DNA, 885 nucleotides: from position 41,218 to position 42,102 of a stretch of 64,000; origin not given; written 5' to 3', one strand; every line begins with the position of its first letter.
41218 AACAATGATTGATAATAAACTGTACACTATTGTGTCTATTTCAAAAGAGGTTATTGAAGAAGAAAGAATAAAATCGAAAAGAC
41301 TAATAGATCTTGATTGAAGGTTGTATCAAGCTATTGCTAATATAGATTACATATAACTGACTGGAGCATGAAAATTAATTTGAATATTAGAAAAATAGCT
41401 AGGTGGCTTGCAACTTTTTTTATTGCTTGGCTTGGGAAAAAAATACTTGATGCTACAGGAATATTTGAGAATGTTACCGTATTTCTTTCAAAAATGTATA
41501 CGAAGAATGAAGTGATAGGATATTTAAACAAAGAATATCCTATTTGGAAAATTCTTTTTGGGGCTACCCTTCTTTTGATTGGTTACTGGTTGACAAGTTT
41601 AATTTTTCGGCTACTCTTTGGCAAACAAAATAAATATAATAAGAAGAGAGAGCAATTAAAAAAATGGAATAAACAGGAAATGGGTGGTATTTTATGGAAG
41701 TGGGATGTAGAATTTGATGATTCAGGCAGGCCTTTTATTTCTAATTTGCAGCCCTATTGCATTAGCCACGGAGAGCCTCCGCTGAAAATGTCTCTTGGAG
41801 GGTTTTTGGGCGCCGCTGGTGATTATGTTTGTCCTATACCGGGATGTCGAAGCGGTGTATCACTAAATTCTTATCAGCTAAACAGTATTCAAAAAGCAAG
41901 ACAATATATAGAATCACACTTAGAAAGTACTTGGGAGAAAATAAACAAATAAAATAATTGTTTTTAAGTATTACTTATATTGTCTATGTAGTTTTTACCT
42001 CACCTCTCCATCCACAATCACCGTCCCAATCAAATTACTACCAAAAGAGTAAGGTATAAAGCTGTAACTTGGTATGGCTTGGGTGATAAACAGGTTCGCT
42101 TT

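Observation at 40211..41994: AT-rich ~1.8 kb islet between peroxiredoxin and hutI carrying a two-gene cassette of unrecognisable membrane-anchored proteins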

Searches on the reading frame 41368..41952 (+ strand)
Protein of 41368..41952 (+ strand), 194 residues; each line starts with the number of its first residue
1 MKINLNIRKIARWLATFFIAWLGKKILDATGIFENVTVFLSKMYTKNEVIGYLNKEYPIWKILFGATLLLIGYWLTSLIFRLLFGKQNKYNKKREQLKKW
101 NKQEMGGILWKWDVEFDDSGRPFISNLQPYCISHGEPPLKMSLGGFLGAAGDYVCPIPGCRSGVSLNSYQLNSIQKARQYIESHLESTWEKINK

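Call 5: search_protein_families(library=pfam, proteins=[window:41368-41952:+], max_evalue=1)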
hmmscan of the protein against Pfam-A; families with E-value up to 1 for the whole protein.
window:41368-41952:+ (194 aa): 0 families

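Call 6: search_protein_families(library=padloc, proteins=[window:41368-41952:+], max_evalue=1)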
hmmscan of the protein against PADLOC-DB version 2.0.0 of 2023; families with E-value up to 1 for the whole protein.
window:41368-41952:+ (194 aa): 0 families

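Call 7: search_protein_families(library=phrogs, proteins=[window:41368-41952:+], max_evalue=1)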
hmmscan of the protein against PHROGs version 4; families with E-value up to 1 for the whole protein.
window:41368-41952:+ (194 aa): 1 family
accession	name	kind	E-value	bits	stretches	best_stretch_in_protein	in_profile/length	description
phrog_4622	-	unknown function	0.31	12.4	1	34-60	9-35/68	-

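Call 8: search_protein_families(library=ncbifam, proteins=[window:41368-41952:+], max_evalue=1)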
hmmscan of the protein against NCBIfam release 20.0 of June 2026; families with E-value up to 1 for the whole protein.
window:41368-41952:+ (194 aa): 0 families

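Call 10: find_homologous_proteins(query=window:41368-41952:+, max_evalue=0.01)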
Query window:41368-41952:+ (194 aa): 1 proteins with E <= 0.01 among 120 candidates.
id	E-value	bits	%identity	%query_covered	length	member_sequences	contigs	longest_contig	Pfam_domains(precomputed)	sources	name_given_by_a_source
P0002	3.3e-129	447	100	100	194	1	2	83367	-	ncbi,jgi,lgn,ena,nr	ncbi:MAG TPA: hypothetical protein VK783_12425 [Bacteroidia bacterium]|jgi:hypothetical protein|nr:h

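Call 13: find_encoding_contigs(protein=P0002, flank=10000)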
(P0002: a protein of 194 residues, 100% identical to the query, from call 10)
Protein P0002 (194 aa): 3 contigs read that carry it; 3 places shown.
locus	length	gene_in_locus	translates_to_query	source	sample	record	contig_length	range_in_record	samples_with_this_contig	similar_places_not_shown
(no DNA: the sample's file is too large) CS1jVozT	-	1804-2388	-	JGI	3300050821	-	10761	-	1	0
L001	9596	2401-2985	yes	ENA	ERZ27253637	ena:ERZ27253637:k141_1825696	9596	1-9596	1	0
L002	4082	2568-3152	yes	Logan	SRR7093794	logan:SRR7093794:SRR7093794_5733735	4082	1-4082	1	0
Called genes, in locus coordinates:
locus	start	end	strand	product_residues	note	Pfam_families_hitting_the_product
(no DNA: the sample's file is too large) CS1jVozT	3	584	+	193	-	?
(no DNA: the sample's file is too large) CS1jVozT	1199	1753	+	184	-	-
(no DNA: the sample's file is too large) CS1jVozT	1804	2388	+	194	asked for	-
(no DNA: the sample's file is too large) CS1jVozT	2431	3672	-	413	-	PF01979:Amidohydro_1, PF07969:Amidohydro_3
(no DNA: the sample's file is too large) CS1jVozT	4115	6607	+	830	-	PF17764:PriA_3primeBD, PF22590:Cas3-like_C_2 (faint), PF00270:DEAD, PF04851:ResIII, PF20720:nSTAND3 (faint), PF18319:Zn_ribbon_PriA, PF00271:Helicase_C, PF18074:PriA_C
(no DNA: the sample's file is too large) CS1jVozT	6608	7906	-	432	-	PF01520:Amidase_3 (weak)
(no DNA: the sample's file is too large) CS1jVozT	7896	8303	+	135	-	PF00472:RF-1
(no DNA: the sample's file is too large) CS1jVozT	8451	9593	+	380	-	-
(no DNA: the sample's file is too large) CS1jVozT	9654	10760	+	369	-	?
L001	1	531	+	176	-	?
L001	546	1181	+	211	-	PF00578:AhpC-TSA, PF08534:Redoxin, PF10417:1-cysPrx_C (weak)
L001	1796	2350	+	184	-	-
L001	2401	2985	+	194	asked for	-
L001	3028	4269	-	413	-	PF01979:Amidohydro_1, PF07969:Amidohydro_3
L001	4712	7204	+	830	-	PF17764:PriA_3primeBD, PF22590:Cas3-like_C_2 (faint), PF00270:DEAD, PF04851:ResIII, PF20720:nSTAND3 (faint), PF18319:Zn_ribbon_PriA, PF00271:Helicase_C, PF18074:PriA_C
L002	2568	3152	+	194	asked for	-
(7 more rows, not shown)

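Call 21: predict_structure(protein=window:41368-41952:+)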
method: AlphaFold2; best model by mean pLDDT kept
length: 194 residues; sequences in the alignment: 1
mean_pLDDT: 69.5   pTM: 0.39
mean pLDDT of the five models: 69.5, 69.4, 64.9, 64.1, 63.1
residues with pLDDT >= 90: 0; 70-90: 98; 50-70: 89; < 50: 7
segments of 3 or more residues with pLDDT < 50: 145-149
pLDDT, mean of each block of 10 residues (from residue 1): 61 79 70 61 62 66 81 84 70 66 66 78 74 66 51 70 68 75 76 65
secondary structure, 60 per line:
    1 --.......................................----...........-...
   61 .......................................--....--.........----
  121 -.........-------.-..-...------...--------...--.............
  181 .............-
elements in order: H3-41 H46-56 H58-99 E102-105 E108-116 E122-130 E152-154 E163-165 H168-193
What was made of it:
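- Tried and rejected: The single-sequence model of B was mediocre (pLDDT 69.5, call 21).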

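Call 22: search_protein_representatives(protein=window:41368-41952:+)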
Query: 194 residues. Proteins with E-value up to 0.001 (for the whole library): 70; up to 1e-10: 24; up to 1e-30: 1. The best 70 are listed.
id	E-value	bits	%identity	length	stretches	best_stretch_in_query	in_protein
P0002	1.0e-129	446.7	100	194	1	1-194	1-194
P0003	1.5e-25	106.5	36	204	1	1-194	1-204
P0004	1.7e-20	90.0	37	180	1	55-194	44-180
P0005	4.7e-20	88.6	33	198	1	8-193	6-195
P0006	4.7e-20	88.6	41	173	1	48-194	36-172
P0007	2.7e-19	86.1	38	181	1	48-194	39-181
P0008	4.5e-19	85.3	32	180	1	50-193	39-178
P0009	5.6e-19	85.0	42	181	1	63-193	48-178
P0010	2.0e-18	83.3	35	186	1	2-192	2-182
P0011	3.0e-18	82.7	28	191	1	7-192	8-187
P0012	2.5e-17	79.7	37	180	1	54-193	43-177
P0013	4.1e-17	79.0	38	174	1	71-194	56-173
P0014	1.5e-15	73.9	38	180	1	70-193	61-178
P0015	3.2e-14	69.5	30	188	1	28-193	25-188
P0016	8.0e-14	68.2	34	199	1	7-192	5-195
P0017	1.9e-13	67.0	32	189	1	19-185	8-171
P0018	2.2e-12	63.5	36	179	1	52-192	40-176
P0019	2.5e-12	63.4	40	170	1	59-192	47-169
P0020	4.7e-12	62.4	35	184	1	74-190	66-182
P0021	1.8e-11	60.5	31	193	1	6-190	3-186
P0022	2.0e-11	60.4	36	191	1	86-194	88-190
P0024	4.9e-11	59.1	37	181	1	17-165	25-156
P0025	1.0e-10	58.0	31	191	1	5-191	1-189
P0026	1.2e-10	57.8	29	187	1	6-179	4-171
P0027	2.0e-10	57.1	32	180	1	19-190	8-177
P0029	1.7e-09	54.1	30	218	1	8-191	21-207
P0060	2.3e-05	40.6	26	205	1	8-191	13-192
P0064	9.4e-05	38.6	24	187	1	11-194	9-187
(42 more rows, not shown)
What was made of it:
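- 70 representatives at E<=1e-3 and 24 at E<=1e-10, almost all 160-218 aa plus five shorter, apparently truncated sequences (call 22).
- Tried and rejected: The full HMMER scan was needed to see the B family (call 22).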

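Call 24: find_homologous_proteins(query=A1, max_evalue=0.001)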
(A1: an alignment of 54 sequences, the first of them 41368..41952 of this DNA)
Query A1 (54 sequences) (194 aa, profile of the alignment): 3 proteins with E <= 0.001 among 1826 candidates.
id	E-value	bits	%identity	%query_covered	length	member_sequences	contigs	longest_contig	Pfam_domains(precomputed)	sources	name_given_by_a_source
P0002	9.9e-49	183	100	100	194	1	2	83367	-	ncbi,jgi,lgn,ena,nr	ncbi:MAG TPA: hypothetical protein VK783_12425 [Bacteroidia bacterium]|jgi:hypothetical protein|nr:h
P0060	1.1e-35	141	25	95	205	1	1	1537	-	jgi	jgi:hypothetical protein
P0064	5.2e-34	135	22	95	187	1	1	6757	-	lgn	-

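Call 28: find_encoding_contigs(protein=P0064, flank=6000)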
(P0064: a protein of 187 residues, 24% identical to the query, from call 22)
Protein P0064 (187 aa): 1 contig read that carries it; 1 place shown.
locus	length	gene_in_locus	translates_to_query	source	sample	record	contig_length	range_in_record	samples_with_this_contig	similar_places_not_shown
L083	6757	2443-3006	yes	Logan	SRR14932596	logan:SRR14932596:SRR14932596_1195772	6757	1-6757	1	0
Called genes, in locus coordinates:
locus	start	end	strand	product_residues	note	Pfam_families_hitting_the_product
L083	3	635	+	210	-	?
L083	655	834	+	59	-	-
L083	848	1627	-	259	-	-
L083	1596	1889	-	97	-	-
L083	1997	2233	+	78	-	PF13560:HTH_31, PF12844:HTH_19, PF01381:HTH_3, PF13443:HTH_26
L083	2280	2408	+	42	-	-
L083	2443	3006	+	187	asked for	-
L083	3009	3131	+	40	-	-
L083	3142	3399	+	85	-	-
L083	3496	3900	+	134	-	-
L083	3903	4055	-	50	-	-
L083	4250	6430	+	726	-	PF17804:TSP_NTD, PF00595:PDZ, PF13180:PDZ_2 (faint), PF17820:PDZ_6, PF03572:Peptidase_S41, PF11818:DUF3340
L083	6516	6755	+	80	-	?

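Call 31: find_related_loci(query=A2, collection=viral_contigs, flank=6000)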
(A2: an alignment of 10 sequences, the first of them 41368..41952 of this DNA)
Query A2 (194 aa) in viral_contigs; peptide patterns used: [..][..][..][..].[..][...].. (x = any residue, [..] = any of these).
101 stretches matched a pattern, but none encodes a relative of the query by tblastn (E <= 1e-3).
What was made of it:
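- Tried and rejected: The IMG/VR scan found no relative (call 31).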

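Call 32: find_encoding_contigs(protein=P0003, flank=6000)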
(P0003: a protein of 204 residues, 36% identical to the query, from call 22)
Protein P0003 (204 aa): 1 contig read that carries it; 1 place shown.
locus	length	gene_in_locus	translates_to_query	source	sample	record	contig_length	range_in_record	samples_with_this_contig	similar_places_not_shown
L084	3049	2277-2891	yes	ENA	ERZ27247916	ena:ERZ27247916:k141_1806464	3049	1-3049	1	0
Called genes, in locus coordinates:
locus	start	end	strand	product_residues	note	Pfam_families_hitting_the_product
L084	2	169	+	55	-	?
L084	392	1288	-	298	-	-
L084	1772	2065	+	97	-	-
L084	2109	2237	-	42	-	-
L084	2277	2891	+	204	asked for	-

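Call 33: find_encoding_contigs(protein=P0060, flank=6000)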
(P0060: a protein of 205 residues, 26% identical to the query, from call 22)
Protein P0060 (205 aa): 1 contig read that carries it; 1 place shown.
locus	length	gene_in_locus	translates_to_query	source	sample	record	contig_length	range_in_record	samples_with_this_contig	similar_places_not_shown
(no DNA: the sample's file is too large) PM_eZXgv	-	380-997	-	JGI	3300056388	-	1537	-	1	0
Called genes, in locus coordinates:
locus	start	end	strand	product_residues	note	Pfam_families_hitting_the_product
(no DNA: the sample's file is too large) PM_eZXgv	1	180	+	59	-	?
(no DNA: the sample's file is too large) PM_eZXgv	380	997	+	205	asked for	-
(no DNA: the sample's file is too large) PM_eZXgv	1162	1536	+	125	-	?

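Call 34: find_encoding_contigs(protein=P0005, flank=6000, max_places=4)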
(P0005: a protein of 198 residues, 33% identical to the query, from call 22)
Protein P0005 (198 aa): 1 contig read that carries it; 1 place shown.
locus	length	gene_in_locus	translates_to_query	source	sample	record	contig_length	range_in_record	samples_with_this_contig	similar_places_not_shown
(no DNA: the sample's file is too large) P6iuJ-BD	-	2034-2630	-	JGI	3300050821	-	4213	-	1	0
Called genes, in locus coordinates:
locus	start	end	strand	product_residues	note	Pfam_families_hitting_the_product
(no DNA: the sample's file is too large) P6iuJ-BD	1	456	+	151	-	?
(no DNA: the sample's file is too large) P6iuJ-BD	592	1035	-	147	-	-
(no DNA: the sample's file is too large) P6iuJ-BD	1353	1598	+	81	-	-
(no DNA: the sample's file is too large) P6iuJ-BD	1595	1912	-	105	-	-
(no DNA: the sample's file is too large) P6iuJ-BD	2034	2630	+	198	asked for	-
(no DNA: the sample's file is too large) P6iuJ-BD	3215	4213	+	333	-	?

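Call 35: find_encoding_contigs(protein=P0004, flank=6000, max_places=4)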
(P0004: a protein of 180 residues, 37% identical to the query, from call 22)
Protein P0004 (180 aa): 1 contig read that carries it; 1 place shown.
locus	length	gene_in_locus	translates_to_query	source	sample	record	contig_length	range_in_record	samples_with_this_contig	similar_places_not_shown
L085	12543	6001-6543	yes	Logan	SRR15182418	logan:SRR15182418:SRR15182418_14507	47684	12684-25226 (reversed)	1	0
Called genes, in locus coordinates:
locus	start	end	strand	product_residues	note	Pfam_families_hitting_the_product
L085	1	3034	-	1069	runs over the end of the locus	PF13620:CarboxypepD_reg (weak), PF13715:CarbopepD_reg_2, PF07715:Plug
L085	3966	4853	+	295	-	PF12833:HTH_18, PF00165:HTH_AraC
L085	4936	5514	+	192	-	PF01914:MarC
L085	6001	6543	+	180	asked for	-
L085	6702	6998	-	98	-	-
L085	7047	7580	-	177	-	-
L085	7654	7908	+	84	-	-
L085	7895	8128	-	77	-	-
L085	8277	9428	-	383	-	-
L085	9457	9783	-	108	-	-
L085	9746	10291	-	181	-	-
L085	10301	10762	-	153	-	-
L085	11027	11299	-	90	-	-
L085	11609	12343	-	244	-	-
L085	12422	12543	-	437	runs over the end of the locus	-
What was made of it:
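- The neighbours of B homologues are unrelated to each other, and several B homologues have no co-directional neighbour within 100 nt on one side (calls 28, 32, 35).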

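Call 36: find_encoding_contigs(protein=P0010, flank=6000, max_places=4)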
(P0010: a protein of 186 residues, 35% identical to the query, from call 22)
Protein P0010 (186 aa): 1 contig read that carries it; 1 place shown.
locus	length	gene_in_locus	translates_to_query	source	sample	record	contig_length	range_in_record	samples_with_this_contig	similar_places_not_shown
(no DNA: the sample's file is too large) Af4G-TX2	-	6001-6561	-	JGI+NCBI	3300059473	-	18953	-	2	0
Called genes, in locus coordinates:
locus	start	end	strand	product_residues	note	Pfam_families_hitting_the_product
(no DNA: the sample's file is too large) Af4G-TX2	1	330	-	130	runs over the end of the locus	-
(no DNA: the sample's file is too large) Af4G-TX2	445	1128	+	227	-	-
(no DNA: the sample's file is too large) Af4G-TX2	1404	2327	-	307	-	PF09603:Fib_succ_major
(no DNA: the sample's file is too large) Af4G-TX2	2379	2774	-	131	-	PF13619:KTSC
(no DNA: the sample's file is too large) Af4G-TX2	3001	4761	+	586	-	PF12161:HsdM_N (weak), PF02384:N6_Mtase, PF07669:Eco57I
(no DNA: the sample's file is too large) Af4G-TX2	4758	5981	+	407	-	PF01420:Methylase_S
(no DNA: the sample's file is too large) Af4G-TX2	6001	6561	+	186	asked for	-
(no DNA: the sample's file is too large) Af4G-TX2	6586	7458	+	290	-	PF14267:DUF4357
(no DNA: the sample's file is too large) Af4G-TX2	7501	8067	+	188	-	PF13328:HD_4, PF01966:HD (weak)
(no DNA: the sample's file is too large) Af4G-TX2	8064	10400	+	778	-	PF04313:HSDR_N (faint), PF00270:DEAD, PF04851:ResIII, PF18766:SWI2_SNF2, PF00271:Helicase_C (weak), PF08463:EcoEI_R_C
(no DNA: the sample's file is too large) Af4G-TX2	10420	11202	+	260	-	-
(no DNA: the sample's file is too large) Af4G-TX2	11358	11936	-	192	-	PF08708:PriCT_1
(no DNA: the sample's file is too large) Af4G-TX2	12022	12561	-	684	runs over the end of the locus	PF08800:BT4734-like_N, PF08706:D5_N, PF19263:DUF5906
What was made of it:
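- P0010 lies between HsdS and DUF4357/HD/HsdR of a type I R-M operon, beside a D5/PriCT primase (call 36).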

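Call 44: search_dna_similar(query=window:41368-41952:+, collection=phages, mode=protein, max_evalue=1)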
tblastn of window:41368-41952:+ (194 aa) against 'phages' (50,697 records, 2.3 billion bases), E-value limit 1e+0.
No match.
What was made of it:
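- On Phage or prophage gene: tblastn against 50,697 phage records gave none (call 44).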

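Call 45: search_dna_similar(query=window:41368-41952:+, collection=plasmids, mode=protein, max_evalue=1)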
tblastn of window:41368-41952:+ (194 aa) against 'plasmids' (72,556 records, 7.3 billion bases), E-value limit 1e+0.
Records with a match: 1; places in all: 1; records where one place covers at least 80% of the query: 1.
Best place of each record, by identity: <60% 1.
By first word of the organism name: Emticicia 1.
By predicted mobility (MOB-suite, as given by PLSDB): conjugative 1.
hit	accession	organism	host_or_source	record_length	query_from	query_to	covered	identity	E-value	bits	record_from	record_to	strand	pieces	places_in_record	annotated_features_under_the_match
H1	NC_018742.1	Emticicia oligotrophica DSM 17448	warm spring water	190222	29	192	85%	31.8%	2e-14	78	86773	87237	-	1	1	hypothetical protein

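Call 46: get_annotated_region(hit=H1, flank=9000)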
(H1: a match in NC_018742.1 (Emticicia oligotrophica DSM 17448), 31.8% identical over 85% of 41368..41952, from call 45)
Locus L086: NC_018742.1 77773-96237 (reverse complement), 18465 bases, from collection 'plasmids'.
description: Emticicia oligotrophica DSM 17448 plasmid pEMTOL01, complete sequence
organism: Emticicia oligotrophica DSM 17448 (NCBI taxid 929562)
taxonomy: Bacteria; Bacteroidota; Cytophagia; Cytophagales; Leadbetterellaceae; Emticicia; Emticicia oligotrophica; Emticicia oligotrophica DSM 17448
host: -; source: warm spring water; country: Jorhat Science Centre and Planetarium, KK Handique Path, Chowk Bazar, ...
typing (MOB-suite, as given by PLSDB): conjugative; replicon rep_cluster_2448; relaxase MOBP; mating-pair formation MPF_T
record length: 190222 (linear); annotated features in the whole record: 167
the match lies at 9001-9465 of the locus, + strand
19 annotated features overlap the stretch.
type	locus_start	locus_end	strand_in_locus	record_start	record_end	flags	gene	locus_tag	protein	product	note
CDS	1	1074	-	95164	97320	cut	-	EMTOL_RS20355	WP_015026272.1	pyrroloquinoline quinone-dependent dehydrogenase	-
CDS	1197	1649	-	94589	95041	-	-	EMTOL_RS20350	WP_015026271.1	nuclear transport factor 2 family protein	-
CDS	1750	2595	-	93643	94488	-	-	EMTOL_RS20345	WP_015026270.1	aldo/keto reductase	-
CDS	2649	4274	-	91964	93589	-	-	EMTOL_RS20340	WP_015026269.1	carboxylesterase family protein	-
CDS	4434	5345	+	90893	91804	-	-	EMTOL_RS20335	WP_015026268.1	helix-turn-helix transcriptional regulator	GO:0006355 - regulation of DNA-templated transcription [Evidence IEA]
CDS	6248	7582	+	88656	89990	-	-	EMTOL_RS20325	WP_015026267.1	ATP-binding protein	-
CDS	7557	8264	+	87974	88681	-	-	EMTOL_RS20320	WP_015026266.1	RloB family protein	-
CDS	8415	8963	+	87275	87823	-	-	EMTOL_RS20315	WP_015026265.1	hypothetical protein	-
CDS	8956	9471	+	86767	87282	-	-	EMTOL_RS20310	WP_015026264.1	hypothetical protein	-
CDS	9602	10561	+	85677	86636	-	-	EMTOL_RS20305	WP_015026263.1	hypothetical protein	-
CDS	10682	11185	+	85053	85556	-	-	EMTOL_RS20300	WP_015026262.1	hypothetical protein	-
CDS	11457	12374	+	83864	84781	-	-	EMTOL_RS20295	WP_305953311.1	hypothetical protein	-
CDS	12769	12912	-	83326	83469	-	-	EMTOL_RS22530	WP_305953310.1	hypothetical protein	-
CDS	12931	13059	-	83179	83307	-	-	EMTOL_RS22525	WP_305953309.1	hypothetical protein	-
CDS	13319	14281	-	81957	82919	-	kwaB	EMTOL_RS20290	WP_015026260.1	anti-phage protein KwaB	-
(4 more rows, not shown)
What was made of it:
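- Closest known: Kiwa KwaA, Zorya ZorB and other TM-containing defence components. Same: A B homologue lies about 3.9 kb from kwaB-kwaA (call 46).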

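Call 50: search_protein_families(library=pfam, proteins=[L086:8415-8963:+, L086:8956-9471:+, L086:9602-10561:+, L086:10682-11185:+, L086:11457-12374:+, L086:6248-7582:+, L086:7557-8264:+], max_evalue=0.1)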
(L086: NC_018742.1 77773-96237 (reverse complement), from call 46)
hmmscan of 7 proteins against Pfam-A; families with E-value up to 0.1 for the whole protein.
L086:8415-8963:+ (182 aa): 7 families
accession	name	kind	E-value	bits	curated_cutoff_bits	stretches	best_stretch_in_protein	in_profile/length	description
PF18735.6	HEPN_RiboL-PSP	-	0.00047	20.5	28.4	1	54-138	102-187/191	RiboL-PSP-HEPN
PF13720.11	Acetyltransf_11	-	0.0083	16.9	24.5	0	45-74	57-79/82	Udp N-acetylglucosamine O-acyltransferase; Domain 2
PF12686.12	DUF3800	-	0.0092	17.1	21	1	27-160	18-122/149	Protein of unknown function (DUF3800)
PF00876.23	Innexin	-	0.014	15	25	1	45-134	101-186/333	Innexin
PF21656.2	DUF6859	-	0.039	14.4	27.1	0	102-144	7-46/96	Domain of unknown function (DUF6859)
PF01934.22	HepT-like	-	0.044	13.9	23.5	1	88-132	71-116/120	Ribonuclease HepT-like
PF13643.11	DUF4145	-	0.052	14.1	23.1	1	71-118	32-79/88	Domain of unknown function (DUF4145)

L086:8956-9471:+ (171 aa): 1 family
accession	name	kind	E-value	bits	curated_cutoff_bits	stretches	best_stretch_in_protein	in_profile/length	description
PF24906.1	Zf_WRKY19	-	0.04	14.2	27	1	135-146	1-12/24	WRKY19 zinc finger domain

L086:9602-10561:+ (319 aa): 1 family
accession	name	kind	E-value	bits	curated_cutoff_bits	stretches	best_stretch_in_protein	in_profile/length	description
PF14842.11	FliG_N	-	0.068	14.2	25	0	234-273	16-55/104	FliG N-terminal domain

L086:10682-11185:+ (167 aa): 3 families
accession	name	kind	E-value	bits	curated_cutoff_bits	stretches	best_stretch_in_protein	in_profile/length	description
PF12018.13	FAP206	-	0.0039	17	33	1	6-47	59-100/272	Domain of unknown function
PF18736.6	pEK499_p136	-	0.016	15.3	26.6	1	115-160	74-123/152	HEPN pEK499 p136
PF09769.14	ApoO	-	0.039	14.3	31.4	1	3-46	15-58/131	Apolipoprotein O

L086:11457-12374:+ (305 aa): 2 families
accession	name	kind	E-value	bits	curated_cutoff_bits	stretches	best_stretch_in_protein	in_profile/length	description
PF01925.25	TauE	-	0.045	13.9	32.6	1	3-59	66-114/237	Sulfite exporter TauE/SafE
PF11505.13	DUF3216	-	0.064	13.9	25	0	78-113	49-84/91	Protein of unknown function (DUF3216)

L086:6248-7582:+ (444 aa): 4 families
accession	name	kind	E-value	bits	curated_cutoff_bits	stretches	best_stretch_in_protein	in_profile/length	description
PF13304.12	AAA_21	-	3.4e-37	129.6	27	1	50-370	2-304/304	AAA domain, putative AbiEii toxin, Type IV TA system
PF02463.25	SMC_N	-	1.9e-05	24.7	40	1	50-70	27-47/220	RecF/RecN/SMC N terminal domain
PF13476.12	AAA_23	-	0.00021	22.4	27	1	6-235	3-165/201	AAA domain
PF13555.12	AAA_29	-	0.005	17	27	1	50-68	25-43/61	P-loop containing region of AAA domain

L086:7557-8264:+ (235 aa): 1 family
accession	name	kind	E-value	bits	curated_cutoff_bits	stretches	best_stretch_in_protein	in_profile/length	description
PF13707.11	RloB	-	2.5e-45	155.5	31.5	1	44-230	1-195/195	RloB-like protein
